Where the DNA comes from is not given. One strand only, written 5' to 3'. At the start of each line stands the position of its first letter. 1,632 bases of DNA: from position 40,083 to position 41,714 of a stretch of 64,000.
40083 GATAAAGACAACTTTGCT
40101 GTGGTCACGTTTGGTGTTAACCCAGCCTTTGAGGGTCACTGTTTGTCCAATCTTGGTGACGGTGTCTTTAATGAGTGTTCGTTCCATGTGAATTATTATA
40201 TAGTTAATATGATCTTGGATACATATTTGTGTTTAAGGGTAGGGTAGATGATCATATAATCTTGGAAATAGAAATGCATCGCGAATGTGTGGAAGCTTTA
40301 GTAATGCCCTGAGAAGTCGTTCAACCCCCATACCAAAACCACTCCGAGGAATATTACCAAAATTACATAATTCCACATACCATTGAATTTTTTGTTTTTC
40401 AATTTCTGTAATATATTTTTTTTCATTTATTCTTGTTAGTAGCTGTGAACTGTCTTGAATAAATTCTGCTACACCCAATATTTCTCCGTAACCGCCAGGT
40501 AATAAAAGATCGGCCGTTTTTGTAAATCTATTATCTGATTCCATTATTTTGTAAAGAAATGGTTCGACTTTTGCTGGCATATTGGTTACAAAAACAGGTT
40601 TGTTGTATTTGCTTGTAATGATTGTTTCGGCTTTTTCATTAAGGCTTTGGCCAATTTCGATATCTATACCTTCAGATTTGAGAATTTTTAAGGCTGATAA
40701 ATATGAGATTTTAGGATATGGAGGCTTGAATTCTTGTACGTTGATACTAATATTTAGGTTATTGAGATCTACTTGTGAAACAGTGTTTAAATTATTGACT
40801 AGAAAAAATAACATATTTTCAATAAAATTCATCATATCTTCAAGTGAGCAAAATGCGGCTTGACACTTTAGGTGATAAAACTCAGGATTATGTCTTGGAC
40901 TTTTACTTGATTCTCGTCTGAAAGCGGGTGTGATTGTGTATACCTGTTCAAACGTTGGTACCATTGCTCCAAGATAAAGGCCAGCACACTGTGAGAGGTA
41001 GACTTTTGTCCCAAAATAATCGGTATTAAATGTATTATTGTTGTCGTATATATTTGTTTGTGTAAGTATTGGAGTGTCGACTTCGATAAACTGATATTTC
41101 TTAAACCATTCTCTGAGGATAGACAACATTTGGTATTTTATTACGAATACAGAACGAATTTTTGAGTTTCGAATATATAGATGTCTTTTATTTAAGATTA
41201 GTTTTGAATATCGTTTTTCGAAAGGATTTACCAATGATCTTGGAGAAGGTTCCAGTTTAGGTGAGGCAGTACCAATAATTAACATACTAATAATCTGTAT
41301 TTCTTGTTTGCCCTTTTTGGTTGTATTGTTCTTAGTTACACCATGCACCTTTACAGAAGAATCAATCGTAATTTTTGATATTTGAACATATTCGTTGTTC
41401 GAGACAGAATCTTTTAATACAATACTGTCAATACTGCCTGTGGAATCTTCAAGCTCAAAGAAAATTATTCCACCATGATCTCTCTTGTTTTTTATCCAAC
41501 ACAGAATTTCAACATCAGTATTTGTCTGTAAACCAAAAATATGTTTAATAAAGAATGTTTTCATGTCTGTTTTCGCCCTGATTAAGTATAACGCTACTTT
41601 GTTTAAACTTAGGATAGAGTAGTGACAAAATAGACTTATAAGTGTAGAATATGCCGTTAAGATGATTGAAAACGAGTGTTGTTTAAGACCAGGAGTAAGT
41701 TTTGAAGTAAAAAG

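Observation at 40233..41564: Compositionally foreign AsnRS-like class IIb synthetase paralog next to aspS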

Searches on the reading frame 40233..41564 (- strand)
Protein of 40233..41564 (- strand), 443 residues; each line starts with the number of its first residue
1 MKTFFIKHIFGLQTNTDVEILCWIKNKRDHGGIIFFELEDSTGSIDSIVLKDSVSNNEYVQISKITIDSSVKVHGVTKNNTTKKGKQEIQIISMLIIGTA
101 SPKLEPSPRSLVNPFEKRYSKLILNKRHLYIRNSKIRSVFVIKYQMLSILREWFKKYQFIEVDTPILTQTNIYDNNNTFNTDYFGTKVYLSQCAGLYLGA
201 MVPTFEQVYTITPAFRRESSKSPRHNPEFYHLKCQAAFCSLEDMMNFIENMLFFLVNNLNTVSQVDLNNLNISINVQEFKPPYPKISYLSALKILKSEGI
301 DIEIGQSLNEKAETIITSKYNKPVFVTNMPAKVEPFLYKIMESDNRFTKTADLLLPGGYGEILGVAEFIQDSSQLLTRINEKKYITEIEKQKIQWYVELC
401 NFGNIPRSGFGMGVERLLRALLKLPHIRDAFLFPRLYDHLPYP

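Call 3: search_protein_families(library=pfam, proteins=[window:40233-41564:-], max_evalue=0.01)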
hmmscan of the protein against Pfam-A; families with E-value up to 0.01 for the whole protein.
window:40233-41564:- (443 aa): 2 families
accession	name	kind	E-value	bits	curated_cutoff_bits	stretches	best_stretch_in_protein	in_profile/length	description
PF00152.25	tRNA-synt_2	-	6.4e-60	203.2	25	1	122-435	4-306/308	tRNA synthetases class II (D, K and N)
PF01336.31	tRNA_anti-codon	-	1.4e-09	38.2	27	1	23-91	6-69/75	OB-fold nucleic acid binding domain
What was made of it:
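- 40233..41564 (-): Complete ORF (443 aa) of the AsnRS-like class IIb synthetase, family X, sub-branch X-A. Pfam tRNA-synt_2 (203 bits) plus OB-fold (38 bits), call 3.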

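Call 4: search_protein_families(library=ncbifam, proteins=[window:40233-41564:-], max_evalue=0.01)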
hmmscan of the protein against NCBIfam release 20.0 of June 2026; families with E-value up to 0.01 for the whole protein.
window:40233-41564:- (443 aa): 19 families
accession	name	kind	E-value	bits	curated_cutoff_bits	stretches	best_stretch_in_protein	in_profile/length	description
NF003037.0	PRK03932.1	equivalog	2e-90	303.9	414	1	4-439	4-448/451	asparagine--tRNA ligase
TIGR00457.1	asnS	equivalog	3e-81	273.6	342.6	1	13-439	14-452/455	asparagine--tRNA ligase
NF003483.0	PRK05159.1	equivalog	1.6e-73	248.1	353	1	3-435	5-431/438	aspartate--tRNA(Asn) ligase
TIGR00458.1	aspS_nondisc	equivalog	5.6e-62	210.1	368.4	1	16-435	13-421/428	aspartate--tRNA(Asn) ligase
NF001756.1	PRK00484.1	subfamily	6.5e-45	153.7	468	1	14-436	50-485/488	lysine--tRNA ligase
TIGR00499.1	lysS_bact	equivalog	4.5e-42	144.3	427.6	2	14-303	52-333/496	lysine--tRNA ligase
NF005052.0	PRK06462.1-1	equivalog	4.2e-39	134.6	368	1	124-436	33-346/353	asparagine synthetase A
NF001750.0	PRK00476.1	equivalog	9.5e-32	110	443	1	12-318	15-309/590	aspartate--tRNA ligase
TIGR00459.1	aspS_bact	equivalog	2.7e-31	108.6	373.85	2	1-268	2-266/586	aspartate--tRNA ligase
NF005054.0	PRK06462.1-4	equivalog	3.1e-28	98.7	309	1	124-436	9-311/318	asparagine synthetase A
NF002821.0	PRK02983.1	equivalog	6.4e-25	87.3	742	1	12-253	656-893/1102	bifunctional lysylphosphatidylglycerol synthetase/lysine--tRNA ligase LysX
NF009101.0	PRK12445.1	subfamily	1.1e-22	80.3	1026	1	15-436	65-501/505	lysine--tRNA ligase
NF009460.0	PRK12820.1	equivalog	9.2e-21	73.6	1379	2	9-315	29-334/723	bifunctional aspartyl-tRNA synthetase/aspartyl/glutamyl-tRNA amidotransferase subunit C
NF005055.0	PRK06462.1-5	equivalog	2e-18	66.6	389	1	189-438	88-336/341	asparagine synthetase A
NF005053.0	PRK06462.1-3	equivalog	2.6e-16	60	322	1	184-435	15-266/274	asparagine synthetase A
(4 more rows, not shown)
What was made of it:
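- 40233..41564 (-): Best NCBIfam matches are AsnRS NF003037 at 303.9 (cut-off 414) and TIGR00457 at 273.6 (cut-off 342.6), call 4.
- On Canonical AsnRS (EC 6.1.1.22; NF003037, TIGR00457): 303.9 against 414, and 273.6 against 342.6 (call 4).
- On Asparagine synthetase A / archaeal AS-AR; EpmA (GenX): Scores are 134.6 against 368 and 58 against 264 (call 4).
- There are weak profile matches to asparagine synthetase A (134.6 bits) and EpmA (58 bits) (call 4).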

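Call 6: find_homologous_proteins(query=window:40233-41564:-)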
Query window:40233-41564:- (443 aa): 121 proteins with E <= 0.001 among 4322 candidates; the best 120 are listed.
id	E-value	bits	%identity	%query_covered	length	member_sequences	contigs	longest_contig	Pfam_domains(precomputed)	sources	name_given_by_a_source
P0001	3.8e-296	999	100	100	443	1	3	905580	PF01336.32,PF00152.26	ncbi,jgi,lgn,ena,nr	ncbi:MAG TPA: asparagine--tRNA ligase [Candidatus Woesebacteria bacterium]|nr:asparagine--tRNA ligas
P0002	7.0e-212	722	72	100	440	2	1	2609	PF01336.32,PF00152.26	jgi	-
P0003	1.7e-166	572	59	100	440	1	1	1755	PF01336.32,PF00152.26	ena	-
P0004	6.0e-165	567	58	100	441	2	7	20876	PF01336.32,PF00152.26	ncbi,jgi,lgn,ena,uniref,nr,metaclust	ncbi:MAG: Asparagine-tRNA ligase [candidate division WWE3 bacterium GW2011_GWB1_42_6]|uniref:Asparag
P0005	9.8e-160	550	57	100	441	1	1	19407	PF01336.32,PF00152.26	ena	-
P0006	5.9e-157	541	57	100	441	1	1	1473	PF01336.32,PF00152.26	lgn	-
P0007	1.9e-156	539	56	100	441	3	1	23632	PF01336.32,PF00152.26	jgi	jgi:asparaginyl-tRNA synthetase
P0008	6.3e-151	521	54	100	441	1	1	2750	PF01336.32,PF00152.26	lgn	-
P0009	4.0e-142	492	51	100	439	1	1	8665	PF01336.32,PF00152.26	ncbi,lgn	-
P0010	1.3e-140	487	51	100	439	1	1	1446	PF01336.32,PF00152.26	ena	-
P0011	1.1e-137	477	50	100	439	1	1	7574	PF01336.32,PF00152.26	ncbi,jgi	jgi:asparaginyl-tRNA synthetase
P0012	4.5e-137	475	50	100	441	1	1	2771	PF01336.32,PF00152.26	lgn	-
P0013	1.2e-134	467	49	100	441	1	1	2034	PF01336.32,PF00152.26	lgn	-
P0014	4.7e-129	449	52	90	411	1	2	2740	PF01336.32,PF00152.26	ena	-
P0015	2.9e-128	446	47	100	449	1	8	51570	PF01336.32,PF00152.26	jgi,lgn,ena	-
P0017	6.7e-122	425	46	100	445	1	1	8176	PF01336.32,PF00152.26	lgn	-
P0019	6.4e-119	416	52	79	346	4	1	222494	PF00152.26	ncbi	ncbi:MAG: asparagine--tRNA ligase [Patescibacteria group bacterium]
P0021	1.9e-114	401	49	84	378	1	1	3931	PF00152.26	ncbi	-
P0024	8.5e-110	385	42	100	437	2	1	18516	PF01336.32,PF00152.26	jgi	-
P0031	1.9e-95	338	38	100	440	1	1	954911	PF01336.32,PF00152.26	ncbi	-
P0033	6.2e-94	333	37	100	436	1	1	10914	PF01336.32,PF00152.26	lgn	-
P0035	7.0e-91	323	36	100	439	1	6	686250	PF01336.32,PF00152.26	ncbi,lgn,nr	ncbi:MAG: hypothetical protein HYU80_02515 [Candidatus Blackburnbacteria bacterium]|nr:hypothetical 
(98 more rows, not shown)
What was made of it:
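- Checked: It is identical to a database protein that NCBI names 'asparagine--tRNA ligase [Candidatus Woesebacteria bacterium]' (call 6).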

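Call 7: search_solved_structures(query=window:40233-41564:-, show_alignments=2)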
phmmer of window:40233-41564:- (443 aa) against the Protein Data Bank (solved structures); distinct sequences matched with E-value up to 0.001: 71 (the best 60 are shown).
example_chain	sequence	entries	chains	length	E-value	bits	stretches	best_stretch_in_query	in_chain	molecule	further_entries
1x54_A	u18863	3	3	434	2.2e-73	250.6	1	18-437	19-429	Asparaginyl-tRNA synthetase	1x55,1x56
5zg8_A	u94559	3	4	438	7.4e-53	182.9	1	13-439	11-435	Asparagine--tRNA ligase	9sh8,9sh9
2xgt_A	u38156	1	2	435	2.5e-51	177.9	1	15-437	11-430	ASPARAGINYL-TRNA SYNTHETASE, CYTOPLASMIC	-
2xti_A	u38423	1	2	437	2.5e-51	177.9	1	15-436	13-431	ASPARAGINYL-TRNA SYNTHETASE, CYTOPLASMIC, PUTATIVE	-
8tc7_A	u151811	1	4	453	9.8e-49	169.4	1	17-437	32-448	Asparagine--tRNA ligase, cytoplasmic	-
5xix_A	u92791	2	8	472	1.1e-48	169.1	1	17-437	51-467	Asparagine--tRNA ligase, cytoplasmic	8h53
8tc8_A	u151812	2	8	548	1.9e-48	168.4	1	17-437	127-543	Asparagine--tRNA ligase, cytoplasmic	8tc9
3m4p_A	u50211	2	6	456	1.3e-44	155.8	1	30-438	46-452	Asparaginyl-tRNA synthetase, putative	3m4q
1b8a_A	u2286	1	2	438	1.2e-42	149.3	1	16-435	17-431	PROTEIN (ASPARTYL-TRNA SYNTHETASE)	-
3nel_A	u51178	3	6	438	1.9e-42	148.6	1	16-435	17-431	Aspartyl-tRNA synthetase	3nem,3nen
1n9w_A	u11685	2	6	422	6.4e-39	137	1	16-436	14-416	aspartyl-tRNA synthetase 2 | Non-discriminating and archaeal-type aspartyl-tRNA synthetase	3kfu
1wyd_A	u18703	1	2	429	6e-37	130.5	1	18-435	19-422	hypothetical aspartyl-tRNA synthetase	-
6pqh_A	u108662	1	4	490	1.7e-31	112.5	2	306-436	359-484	Asparagine--tRNA ligase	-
3i7f_A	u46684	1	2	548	7.1e-30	107.2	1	123-435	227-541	Aspartyl-tRNA synthetase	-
6iy6_A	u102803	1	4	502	1.1e-29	106.6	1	25-435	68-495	Aspartate--tRNA ligase, cytoplasmic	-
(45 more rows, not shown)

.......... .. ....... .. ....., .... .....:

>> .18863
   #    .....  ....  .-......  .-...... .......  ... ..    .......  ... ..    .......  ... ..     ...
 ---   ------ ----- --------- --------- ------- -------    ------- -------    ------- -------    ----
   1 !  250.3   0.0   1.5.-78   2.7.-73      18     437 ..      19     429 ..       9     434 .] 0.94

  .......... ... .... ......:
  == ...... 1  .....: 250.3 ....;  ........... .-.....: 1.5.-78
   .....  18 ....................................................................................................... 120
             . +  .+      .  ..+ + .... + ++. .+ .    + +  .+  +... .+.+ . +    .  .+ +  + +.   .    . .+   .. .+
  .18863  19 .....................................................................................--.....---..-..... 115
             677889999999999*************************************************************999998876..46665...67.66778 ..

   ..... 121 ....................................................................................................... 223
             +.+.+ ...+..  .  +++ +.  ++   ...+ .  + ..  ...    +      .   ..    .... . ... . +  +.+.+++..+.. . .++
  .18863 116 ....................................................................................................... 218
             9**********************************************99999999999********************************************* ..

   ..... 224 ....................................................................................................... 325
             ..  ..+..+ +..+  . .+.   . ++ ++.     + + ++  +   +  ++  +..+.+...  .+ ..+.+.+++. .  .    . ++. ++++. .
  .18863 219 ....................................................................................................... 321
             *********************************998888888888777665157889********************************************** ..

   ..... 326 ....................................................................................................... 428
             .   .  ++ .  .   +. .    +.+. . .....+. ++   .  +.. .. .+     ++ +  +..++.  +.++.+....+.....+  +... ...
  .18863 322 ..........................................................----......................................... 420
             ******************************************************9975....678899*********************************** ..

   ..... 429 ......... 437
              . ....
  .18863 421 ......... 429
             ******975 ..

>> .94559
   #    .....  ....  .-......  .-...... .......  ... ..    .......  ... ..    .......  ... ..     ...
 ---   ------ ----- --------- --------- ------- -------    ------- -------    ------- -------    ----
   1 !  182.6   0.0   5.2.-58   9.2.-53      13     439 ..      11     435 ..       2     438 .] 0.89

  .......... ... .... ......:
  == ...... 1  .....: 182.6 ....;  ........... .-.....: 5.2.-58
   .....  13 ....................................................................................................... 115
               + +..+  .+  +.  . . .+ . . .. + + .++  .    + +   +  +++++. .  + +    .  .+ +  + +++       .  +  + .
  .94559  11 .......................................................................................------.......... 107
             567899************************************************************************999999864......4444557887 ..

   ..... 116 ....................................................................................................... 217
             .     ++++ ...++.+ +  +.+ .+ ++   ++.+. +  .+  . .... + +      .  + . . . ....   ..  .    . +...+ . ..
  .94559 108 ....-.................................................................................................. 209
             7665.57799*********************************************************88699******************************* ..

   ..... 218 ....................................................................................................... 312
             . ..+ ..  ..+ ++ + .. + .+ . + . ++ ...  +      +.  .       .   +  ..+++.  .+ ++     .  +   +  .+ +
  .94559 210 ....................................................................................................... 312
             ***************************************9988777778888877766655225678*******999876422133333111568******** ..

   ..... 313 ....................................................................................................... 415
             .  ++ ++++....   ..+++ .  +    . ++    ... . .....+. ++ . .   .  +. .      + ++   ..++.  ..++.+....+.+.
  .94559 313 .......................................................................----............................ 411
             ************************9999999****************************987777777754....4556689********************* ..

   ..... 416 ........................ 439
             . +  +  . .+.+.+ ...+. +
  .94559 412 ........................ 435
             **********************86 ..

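Call 11: find_encoding_contigs(protein=P0001, flank=10000, max_places=3)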
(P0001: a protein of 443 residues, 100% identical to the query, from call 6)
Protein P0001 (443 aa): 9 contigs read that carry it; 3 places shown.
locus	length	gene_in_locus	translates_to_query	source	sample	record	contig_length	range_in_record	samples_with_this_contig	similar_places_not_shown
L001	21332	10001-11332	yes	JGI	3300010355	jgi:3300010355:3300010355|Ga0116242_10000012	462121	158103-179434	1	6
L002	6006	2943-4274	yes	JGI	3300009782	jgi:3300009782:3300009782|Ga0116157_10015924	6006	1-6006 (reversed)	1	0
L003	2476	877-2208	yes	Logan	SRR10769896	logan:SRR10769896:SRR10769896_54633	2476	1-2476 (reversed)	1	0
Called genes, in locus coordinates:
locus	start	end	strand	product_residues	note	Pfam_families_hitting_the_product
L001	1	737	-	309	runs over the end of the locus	PF18030:Rimk_N, PF08443:RimK, PF14243:R2K_3 (weak)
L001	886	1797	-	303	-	PF02222:ATP-grasp (weak), PF08443:RimK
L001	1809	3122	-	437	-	PF14397:ATPgrasp_ST, PF08443:RimK (faint)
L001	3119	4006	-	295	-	PF14402:7TM_transglut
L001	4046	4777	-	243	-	PF13098:Thioredoxin_2 (faint), PF13462:Thioredoxin_4, PF01323:DSBA, PF13462:Thioredoxin_4, PF01323:DSBA (weak)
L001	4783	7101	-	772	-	PF00133:tRNA-synt_1, PF09334:tRNA-synt_1g, PF13603:tRNA-synt_1_2, PF00133:tRNA-synt_1, PF08264:Anticodon_1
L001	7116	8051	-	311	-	PF01565:FAD_binding_4, PF02873:MurB_C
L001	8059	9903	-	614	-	PF13328:HD_4, PF01966:HD (weak), PF04607:RelA_SpoT, PF02824:TGS (weak)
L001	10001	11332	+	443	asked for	PF01336:tRNA_anti-codon, PF00152:tRNA-synt_2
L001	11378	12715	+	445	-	PF01336:tRNA_anti-codon, PF00152:tRNA-synt_2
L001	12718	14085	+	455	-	PF28494:GlyRS_ins_1 (weak), PF00587:tRNA-synt_2b (weak), PF03129:HGTP_anticodon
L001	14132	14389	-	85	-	-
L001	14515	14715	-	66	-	PF00313:CSD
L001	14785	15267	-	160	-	PF00583:Acetyltransf_1, PF13420:Acetyltransf_4, PF13673:Acetyltransf_10, PF13508:Acetyltransf_7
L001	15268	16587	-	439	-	PF13393:tRNA-synt_His, PF00587:tRNA-synt_2b (weak), PF03129:HGTP_anticodon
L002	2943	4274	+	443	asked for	PF01336:tRNA_anti-codon, PF00152:tRNA-synt_2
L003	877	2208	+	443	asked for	PF01336:tRNA_anti-codon, PF00152:tRNA-synt_2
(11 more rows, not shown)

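Call 13: find_encoding_contigs(protein=P0004, flank=10000, max_places=2)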
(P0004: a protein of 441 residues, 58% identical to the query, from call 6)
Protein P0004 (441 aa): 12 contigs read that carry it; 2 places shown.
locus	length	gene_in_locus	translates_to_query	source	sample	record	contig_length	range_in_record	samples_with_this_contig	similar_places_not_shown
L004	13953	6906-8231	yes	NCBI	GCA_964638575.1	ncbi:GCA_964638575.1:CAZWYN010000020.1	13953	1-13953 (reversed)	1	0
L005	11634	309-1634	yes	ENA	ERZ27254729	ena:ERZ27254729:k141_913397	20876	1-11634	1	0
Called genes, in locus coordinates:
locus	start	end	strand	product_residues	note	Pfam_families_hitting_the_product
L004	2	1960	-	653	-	?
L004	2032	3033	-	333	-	PF01565:FAD_binding_4 (weak), PF02873:MurB_C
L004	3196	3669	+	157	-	-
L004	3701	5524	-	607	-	PF13328:HD_4, PF01966:HD (weak), PF04607:RelA_SpoT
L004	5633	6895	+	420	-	PF01336:tRNA_anti-codon, PF00152:tRNA-synt_2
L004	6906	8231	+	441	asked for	PF01336:tRNA_anti-codon, PF00152:tRNA-synt_2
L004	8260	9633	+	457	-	PF28494:GlyRS_ins_1 (weak), PF00587:tRNA-synt_2b (weak), PF03129:HGTP_anticodon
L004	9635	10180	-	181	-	-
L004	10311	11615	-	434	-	PF13393:tRNA-synt_His, PF00587:tRNA-synt_2b, PF03129:HGTP_anticodon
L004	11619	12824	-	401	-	PF00579:tRNA-synt_1b, PF22421:SYY_C-terminal (faint), PF01479:S4 (weak)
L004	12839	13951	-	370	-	?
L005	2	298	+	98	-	?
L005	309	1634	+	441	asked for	PF01336:tRNA_anti-codon, PF00152:tRNA-synt_2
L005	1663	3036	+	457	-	PF28494:GlyRS_ins_1 (weak), PF00587:tRNA-synt_2b (weak), PF03129:HGTP_anticodon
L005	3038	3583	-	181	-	-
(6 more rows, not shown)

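Call 14: find_encoding_contigs(protein=P0015, flank=10000, max_places=2)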
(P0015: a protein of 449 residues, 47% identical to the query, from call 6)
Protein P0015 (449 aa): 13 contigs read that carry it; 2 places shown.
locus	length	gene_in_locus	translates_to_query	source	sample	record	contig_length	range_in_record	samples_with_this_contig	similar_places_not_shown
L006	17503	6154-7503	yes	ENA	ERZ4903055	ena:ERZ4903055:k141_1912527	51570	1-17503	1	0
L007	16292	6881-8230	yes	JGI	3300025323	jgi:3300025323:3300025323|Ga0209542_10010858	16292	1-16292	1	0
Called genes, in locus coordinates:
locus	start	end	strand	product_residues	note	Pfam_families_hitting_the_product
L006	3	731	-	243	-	?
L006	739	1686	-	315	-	PF00881:Nitroreductase (weak), PF14512:TM1586_NiRdase (faint)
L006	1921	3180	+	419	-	PF01941:AdoMet_Synthase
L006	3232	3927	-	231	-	PF03575:Peptidase_S51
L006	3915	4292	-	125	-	-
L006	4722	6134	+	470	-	PF01336:tRNA_anti-codon, PF00152:tRNA-synt_2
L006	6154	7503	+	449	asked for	PF01336:tRNA_anti-codon (weak), PF00152:tRNA-synt_2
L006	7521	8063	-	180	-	PF13302:Acetyltransf_3, PF13420:Acetyltransf_4 (weak), PF00583:Acetyltransf_1, PF13673:Acetyltransf_10 (weak), PF13508:Acetyltransf_7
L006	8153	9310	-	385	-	PF00899:ThiF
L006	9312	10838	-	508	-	-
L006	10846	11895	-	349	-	PF02812:ELFV_dehydrog_N, PF00208:ELFV_dehydrog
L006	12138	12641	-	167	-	-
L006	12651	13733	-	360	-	PF00226:DnaJ, PF01556:DnaJ_C, PF00684:DnaJ_CXXCXGXG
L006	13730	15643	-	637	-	PF00012:HSP70, PF06723:MreB_Mbl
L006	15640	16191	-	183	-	PF01025:GrpE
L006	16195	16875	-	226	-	PF01628:HrcA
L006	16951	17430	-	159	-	PF00380:Ribosomal_S9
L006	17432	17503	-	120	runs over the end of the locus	PF00572:Ribosomal_L13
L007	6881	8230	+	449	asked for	PF01336:tRNA_anti-codon (weak), PF00152:tRNA-synt_2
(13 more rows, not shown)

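Call 15: find_encoding_contigs(protein=P0031, flank=10000, max_places=1)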
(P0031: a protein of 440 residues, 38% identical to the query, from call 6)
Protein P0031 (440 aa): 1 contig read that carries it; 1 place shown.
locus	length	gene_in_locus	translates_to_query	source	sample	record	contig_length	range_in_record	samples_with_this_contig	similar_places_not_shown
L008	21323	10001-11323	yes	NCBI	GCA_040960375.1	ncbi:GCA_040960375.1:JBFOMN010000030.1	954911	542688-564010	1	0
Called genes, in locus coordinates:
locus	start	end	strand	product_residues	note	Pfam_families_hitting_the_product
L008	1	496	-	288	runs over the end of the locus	-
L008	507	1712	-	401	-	PF12704:MacB_PCD, PF02687:FtsX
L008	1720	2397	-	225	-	PF00005:ABC_tran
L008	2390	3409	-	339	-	PF25990:Beta-barrel_YknX (faint)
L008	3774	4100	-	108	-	-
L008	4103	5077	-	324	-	-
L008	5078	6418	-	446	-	PF00749:tRNA-synt_1c, PF19269:Anticodon_2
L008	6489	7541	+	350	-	-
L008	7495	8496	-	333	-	PF00768:Peptidase_S11, PF02113:Peptidase_S13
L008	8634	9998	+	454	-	PF01336:tRNA_anti-codon, PF00152:tRNA-synt_2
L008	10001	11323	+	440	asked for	PF01336:tRNA_anti-codon, PF00152:tRNA-synt_2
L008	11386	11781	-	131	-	-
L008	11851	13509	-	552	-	PF01368:DHH, PF02272:DHHA1, PF17768:RecJ_OB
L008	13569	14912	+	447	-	PF01743:PolyA_pol, PF12627:PolyA_pol_RNAbd, PF01966:HD (weak), PF13735:tRNA_NucTran2_2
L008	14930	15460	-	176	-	PF00565:SNase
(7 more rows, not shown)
